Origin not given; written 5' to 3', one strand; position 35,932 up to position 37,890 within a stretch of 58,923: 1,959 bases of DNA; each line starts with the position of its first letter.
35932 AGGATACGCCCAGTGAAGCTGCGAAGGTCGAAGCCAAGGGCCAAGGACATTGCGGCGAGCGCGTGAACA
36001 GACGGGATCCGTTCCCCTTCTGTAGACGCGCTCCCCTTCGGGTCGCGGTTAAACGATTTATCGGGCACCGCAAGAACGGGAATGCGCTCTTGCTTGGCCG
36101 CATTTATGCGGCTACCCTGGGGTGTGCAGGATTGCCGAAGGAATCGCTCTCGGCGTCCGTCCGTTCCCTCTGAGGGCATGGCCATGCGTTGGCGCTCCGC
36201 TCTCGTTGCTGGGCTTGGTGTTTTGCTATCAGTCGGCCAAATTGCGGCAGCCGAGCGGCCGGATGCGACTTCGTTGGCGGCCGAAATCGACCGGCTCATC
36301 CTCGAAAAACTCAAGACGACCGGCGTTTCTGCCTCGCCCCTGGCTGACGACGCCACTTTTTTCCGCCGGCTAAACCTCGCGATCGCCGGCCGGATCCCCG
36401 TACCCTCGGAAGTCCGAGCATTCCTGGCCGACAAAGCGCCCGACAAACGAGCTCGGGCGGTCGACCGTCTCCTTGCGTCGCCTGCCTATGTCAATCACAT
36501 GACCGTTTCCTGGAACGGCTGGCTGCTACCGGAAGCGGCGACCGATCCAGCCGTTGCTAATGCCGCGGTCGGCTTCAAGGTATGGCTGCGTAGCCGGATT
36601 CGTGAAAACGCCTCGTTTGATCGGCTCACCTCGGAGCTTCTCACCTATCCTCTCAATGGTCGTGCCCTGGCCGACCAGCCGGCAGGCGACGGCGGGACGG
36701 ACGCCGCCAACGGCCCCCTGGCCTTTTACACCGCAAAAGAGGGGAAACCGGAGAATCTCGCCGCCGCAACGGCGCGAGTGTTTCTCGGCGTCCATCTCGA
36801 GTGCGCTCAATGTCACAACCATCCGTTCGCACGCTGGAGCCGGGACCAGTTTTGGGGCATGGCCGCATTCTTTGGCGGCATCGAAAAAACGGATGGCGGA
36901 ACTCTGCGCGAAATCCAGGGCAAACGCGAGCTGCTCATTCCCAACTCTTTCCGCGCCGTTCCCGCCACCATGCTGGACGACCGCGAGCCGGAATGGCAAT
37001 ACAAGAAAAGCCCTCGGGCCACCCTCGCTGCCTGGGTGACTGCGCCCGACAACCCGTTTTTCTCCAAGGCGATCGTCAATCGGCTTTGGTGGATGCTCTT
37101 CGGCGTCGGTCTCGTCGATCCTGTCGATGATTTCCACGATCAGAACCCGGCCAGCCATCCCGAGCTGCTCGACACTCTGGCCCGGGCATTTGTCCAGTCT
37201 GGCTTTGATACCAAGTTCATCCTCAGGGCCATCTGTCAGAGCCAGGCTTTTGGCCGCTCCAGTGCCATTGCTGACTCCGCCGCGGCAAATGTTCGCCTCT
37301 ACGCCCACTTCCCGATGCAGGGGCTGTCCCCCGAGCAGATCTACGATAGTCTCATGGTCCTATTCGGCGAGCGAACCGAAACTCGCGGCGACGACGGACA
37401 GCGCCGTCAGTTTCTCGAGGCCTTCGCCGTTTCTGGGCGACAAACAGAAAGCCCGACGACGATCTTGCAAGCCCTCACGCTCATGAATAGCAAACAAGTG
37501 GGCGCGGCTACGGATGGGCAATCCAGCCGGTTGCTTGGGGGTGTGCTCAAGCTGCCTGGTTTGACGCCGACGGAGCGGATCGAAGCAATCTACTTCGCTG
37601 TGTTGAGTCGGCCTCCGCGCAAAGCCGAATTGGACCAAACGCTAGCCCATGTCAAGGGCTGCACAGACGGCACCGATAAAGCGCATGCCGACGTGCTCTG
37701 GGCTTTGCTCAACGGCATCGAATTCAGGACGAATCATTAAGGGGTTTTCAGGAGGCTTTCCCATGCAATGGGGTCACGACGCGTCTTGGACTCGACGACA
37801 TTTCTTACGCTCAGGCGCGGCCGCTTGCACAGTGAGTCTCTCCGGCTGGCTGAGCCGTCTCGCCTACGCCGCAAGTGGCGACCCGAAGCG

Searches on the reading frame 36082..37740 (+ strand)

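Call 78: search_protein_families(library=pfam, proteins=[window:36082-37740:+], max_evalue=0.000001)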
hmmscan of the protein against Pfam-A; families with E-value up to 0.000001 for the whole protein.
window:36082-37740:+ (552 aa): 2 families
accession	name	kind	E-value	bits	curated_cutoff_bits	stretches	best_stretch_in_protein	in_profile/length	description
PF07587.16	PSD1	-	8.2e-46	156.8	28.5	1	312-440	2-134/244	Protein of unknown function (DUF1553)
PF07583.16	PSCyt2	-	9.1e-43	147.1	29.8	1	68-268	1-208/209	Protein of unknown function (DUF1549)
